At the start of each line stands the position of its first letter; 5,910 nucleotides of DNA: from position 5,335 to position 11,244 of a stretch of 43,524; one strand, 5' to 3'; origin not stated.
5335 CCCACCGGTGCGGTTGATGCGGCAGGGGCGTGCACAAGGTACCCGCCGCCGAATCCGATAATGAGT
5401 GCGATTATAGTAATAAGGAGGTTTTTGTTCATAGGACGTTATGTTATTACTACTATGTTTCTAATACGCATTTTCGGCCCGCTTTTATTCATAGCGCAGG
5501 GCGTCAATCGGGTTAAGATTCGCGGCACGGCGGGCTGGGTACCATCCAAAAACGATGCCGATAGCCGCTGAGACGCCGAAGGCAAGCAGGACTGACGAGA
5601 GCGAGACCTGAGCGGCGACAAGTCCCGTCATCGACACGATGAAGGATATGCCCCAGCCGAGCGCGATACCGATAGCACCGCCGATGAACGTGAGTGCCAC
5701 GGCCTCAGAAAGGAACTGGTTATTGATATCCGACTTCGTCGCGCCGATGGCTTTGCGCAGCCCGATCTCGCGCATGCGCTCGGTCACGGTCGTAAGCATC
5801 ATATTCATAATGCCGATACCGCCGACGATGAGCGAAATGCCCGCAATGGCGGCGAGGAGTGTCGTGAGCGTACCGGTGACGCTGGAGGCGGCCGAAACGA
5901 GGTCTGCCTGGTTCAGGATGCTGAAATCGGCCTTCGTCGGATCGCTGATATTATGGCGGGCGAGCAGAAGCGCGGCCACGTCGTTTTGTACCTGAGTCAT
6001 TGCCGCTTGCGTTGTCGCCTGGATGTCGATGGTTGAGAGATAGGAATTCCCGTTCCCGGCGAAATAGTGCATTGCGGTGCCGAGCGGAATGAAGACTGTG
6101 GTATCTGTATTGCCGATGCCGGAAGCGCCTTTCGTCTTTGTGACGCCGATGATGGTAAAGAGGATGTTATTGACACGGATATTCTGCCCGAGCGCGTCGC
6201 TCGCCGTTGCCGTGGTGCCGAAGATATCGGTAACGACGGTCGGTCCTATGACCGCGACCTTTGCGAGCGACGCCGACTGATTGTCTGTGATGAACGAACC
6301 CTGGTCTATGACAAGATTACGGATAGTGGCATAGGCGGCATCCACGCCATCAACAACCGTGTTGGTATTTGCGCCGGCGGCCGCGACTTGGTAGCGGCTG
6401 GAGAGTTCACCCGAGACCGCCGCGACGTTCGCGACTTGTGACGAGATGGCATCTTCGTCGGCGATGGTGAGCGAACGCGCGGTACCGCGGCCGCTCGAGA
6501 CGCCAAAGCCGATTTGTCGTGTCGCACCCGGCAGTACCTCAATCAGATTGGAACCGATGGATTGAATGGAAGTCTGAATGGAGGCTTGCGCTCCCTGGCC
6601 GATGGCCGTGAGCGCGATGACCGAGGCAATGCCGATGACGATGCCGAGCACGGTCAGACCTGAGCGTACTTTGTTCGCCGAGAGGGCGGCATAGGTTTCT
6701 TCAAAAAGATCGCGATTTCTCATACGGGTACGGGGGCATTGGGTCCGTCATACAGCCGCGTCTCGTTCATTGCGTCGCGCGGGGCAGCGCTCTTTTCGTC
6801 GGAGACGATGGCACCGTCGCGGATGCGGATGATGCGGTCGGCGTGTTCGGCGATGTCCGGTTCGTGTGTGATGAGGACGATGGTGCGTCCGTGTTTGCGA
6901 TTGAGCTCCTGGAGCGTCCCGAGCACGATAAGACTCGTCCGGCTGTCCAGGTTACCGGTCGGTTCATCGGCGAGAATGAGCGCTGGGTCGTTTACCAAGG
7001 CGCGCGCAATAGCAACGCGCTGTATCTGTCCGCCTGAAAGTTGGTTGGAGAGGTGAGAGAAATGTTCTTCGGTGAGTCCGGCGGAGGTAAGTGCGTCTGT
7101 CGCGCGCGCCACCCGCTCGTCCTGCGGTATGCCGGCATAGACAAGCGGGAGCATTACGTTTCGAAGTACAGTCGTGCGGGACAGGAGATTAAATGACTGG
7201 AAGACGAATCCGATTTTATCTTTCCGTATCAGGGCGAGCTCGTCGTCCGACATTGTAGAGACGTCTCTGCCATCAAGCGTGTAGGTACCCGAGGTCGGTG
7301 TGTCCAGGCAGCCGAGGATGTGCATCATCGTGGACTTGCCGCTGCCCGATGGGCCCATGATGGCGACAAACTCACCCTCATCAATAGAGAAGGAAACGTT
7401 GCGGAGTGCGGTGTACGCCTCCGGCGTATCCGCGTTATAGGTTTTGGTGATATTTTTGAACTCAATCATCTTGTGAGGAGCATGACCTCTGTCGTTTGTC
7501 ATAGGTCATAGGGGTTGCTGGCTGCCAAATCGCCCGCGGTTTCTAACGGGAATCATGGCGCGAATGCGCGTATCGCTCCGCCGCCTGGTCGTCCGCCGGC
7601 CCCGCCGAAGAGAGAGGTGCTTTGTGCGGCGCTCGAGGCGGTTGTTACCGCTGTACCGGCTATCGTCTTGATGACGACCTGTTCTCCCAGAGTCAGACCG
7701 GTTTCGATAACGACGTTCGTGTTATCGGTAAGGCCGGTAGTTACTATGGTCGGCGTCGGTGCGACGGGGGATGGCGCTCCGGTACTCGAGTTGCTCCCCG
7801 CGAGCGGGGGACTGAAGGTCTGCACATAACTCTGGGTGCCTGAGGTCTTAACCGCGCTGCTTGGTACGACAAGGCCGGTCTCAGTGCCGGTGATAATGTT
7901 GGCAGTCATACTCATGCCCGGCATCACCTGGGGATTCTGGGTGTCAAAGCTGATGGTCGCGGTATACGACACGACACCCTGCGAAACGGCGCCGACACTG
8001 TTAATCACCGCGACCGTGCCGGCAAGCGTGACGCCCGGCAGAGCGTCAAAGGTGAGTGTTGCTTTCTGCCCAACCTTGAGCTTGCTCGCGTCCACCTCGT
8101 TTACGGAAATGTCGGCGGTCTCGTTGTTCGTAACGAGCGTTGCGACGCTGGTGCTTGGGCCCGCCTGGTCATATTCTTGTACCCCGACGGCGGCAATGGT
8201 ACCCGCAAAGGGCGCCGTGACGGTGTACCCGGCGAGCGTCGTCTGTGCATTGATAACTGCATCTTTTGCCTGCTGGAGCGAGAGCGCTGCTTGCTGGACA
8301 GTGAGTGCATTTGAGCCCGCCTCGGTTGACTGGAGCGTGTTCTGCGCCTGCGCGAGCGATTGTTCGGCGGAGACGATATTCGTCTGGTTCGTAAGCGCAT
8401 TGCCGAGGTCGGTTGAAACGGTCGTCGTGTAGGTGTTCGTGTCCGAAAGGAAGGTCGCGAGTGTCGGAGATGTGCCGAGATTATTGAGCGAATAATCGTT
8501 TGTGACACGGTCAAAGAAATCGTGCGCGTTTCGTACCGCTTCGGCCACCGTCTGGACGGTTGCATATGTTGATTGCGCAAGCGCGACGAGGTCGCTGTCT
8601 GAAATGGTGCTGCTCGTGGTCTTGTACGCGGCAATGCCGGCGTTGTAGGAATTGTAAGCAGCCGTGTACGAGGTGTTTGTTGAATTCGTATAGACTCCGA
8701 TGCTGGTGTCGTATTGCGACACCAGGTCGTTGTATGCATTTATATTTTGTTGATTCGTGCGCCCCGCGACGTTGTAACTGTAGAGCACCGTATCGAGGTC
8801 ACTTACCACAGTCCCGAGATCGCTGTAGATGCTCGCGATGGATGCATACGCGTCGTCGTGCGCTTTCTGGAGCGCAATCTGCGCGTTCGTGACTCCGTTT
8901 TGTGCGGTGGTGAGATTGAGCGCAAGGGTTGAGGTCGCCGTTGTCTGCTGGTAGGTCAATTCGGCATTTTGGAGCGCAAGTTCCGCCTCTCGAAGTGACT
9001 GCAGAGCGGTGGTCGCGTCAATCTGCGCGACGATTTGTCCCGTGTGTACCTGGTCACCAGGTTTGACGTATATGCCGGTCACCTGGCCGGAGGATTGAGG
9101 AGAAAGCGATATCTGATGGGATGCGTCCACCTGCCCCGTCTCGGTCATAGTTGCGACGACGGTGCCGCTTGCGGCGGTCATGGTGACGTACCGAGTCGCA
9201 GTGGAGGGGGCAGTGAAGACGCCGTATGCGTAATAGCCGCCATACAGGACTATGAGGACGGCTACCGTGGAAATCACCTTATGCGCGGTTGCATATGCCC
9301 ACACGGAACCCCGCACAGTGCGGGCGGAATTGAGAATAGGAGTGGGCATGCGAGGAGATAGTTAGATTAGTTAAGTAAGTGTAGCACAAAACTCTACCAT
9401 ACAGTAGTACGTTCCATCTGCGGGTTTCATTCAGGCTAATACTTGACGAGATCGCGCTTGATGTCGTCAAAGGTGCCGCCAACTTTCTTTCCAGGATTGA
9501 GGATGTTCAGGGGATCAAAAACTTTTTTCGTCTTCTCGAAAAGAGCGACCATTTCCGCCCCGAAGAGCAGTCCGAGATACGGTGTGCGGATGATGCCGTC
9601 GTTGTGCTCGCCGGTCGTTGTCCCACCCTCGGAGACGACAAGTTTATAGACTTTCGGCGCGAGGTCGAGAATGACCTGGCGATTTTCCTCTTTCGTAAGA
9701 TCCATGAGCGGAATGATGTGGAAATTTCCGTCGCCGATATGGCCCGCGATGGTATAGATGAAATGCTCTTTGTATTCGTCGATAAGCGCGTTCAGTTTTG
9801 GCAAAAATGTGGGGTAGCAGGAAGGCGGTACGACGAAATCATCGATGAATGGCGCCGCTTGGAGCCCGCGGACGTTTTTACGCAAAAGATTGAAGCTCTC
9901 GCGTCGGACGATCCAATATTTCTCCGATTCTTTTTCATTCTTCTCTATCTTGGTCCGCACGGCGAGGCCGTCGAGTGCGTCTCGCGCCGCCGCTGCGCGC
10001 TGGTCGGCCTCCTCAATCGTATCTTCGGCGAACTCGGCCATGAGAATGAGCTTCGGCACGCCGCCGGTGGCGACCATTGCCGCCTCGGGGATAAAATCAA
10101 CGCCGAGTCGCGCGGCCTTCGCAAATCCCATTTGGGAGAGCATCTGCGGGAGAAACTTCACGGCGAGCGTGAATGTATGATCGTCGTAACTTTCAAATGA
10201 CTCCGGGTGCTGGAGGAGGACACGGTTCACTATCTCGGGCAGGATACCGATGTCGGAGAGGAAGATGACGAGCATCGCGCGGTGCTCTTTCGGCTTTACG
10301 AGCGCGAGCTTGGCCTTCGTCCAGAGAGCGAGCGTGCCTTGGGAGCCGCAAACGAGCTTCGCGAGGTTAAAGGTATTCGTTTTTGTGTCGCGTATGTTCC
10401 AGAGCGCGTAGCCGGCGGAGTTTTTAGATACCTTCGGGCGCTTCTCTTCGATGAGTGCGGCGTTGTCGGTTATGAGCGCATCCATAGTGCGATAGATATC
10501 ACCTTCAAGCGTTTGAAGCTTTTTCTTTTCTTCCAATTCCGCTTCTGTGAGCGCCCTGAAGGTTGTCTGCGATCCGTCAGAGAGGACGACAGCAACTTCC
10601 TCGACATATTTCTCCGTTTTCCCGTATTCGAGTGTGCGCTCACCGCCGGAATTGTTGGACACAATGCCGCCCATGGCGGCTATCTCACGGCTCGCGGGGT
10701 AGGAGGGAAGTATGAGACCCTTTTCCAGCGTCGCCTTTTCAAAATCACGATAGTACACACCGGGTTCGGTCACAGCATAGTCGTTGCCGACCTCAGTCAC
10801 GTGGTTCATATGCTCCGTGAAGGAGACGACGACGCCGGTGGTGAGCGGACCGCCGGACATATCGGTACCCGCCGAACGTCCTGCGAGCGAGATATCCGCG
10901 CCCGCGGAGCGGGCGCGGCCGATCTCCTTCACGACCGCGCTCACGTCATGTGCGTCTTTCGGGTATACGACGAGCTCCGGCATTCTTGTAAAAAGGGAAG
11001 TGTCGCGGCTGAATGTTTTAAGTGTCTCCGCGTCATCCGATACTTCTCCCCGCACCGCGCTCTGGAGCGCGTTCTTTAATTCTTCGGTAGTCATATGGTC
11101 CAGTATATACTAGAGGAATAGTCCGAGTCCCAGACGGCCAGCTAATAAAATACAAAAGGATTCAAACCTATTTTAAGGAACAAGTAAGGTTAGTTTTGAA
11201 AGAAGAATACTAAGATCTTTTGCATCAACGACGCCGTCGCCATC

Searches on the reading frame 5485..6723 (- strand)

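Call 12: search_protein_families(library=pfam, proteins=[window:5485-6723:-], max_evalue=0.001)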
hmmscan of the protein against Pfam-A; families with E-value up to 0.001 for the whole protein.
window:5485-6723:- (412 aa): 2 families
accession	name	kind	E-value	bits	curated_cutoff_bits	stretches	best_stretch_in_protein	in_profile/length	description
PF12704.14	MacB_PCD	-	7.5e-40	137.9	27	1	21-251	1-206/207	MacB-like periplasmic core domain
PF02687.27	FtsX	-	1.5e-21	77.1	25.5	1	292-405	2-120/120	FtsX-like permease C-terminal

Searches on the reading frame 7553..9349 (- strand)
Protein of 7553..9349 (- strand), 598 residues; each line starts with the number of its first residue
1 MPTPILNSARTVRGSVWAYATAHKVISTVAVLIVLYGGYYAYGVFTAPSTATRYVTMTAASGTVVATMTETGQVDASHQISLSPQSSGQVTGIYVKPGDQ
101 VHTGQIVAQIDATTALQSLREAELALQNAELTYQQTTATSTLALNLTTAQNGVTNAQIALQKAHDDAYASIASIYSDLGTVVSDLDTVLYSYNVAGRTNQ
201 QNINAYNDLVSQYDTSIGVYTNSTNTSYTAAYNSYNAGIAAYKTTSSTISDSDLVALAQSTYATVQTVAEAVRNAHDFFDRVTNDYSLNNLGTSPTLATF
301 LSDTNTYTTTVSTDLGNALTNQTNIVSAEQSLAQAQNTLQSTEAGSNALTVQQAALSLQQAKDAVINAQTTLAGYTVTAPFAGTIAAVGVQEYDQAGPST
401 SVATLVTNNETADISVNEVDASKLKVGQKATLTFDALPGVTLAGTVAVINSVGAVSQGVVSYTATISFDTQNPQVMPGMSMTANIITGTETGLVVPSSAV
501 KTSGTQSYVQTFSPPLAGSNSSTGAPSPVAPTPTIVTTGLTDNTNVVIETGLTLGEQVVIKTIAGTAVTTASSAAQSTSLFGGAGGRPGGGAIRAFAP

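Call 12: search_protein_families(library=pfam, proteins=[window:7553-9349:-], max_evalue=0.001)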
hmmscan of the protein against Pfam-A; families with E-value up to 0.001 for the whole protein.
window:7553-9349:- (598 aa): 4 families
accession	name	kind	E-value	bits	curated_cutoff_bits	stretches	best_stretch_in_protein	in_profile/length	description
PF16576.10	HlyD_D23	-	1e-12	48.3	30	1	322-451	53-186/214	Barrel-sandwich domain of CusB or HlyD membrane-fusion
PF13437.12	HlyD_3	-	4.4e-11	43.9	22.2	1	376-478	1-106/106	HlyD family secretion protein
PF13533.13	Biotin_lipoyl_2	-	8.8e-08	32.2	29.8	1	81-111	2-32/32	Biotin-lipoyl like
PF00364.28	Biotin_lipoyl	-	0.00021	21.5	22.1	0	83-110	46-73/73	Biotin-requiring enzyme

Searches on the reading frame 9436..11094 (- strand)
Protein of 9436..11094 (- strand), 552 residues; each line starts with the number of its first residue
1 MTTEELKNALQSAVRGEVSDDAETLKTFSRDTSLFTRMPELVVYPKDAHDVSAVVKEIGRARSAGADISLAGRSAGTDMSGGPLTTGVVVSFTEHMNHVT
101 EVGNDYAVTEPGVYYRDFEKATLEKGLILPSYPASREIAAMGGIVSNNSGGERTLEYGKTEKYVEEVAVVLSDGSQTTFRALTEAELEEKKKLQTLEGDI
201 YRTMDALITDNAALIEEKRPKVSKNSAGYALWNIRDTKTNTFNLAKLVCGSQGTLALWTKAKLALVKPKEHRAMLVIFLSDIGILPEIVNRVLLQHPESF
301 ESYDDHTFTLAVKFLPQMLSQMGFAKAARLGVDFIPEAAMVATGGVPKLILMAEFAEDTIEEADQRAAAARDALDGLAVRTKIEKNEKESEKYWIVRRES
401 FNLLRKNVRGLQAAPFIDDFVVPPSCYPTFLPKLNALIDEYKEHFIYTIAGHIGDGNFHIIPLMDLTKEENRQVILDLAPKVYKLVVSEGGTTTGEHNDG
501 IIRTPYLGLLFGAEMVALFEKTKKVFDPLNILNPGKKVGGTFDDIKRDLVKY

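Call 12: search_protein_families(library=pfam, proteins=[window:9436-11094:-], max_evalue=0.001)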
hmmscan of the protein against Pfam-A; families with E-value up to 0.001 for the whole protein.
window:9436-11094:- (552 aa): 2 families
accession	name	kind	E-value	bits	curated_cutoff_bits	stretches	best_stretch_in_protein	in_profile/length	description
PF02913.24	FAD-oxidase_C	-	2.5e-40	139.2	21.2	1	270-536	3-247/248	FAD linked oxidases, C-terminal domain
PF01565.28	FAD_binding_4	-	7.4e-26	90.9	26.4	1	39-178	1-137/139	FAD binding domain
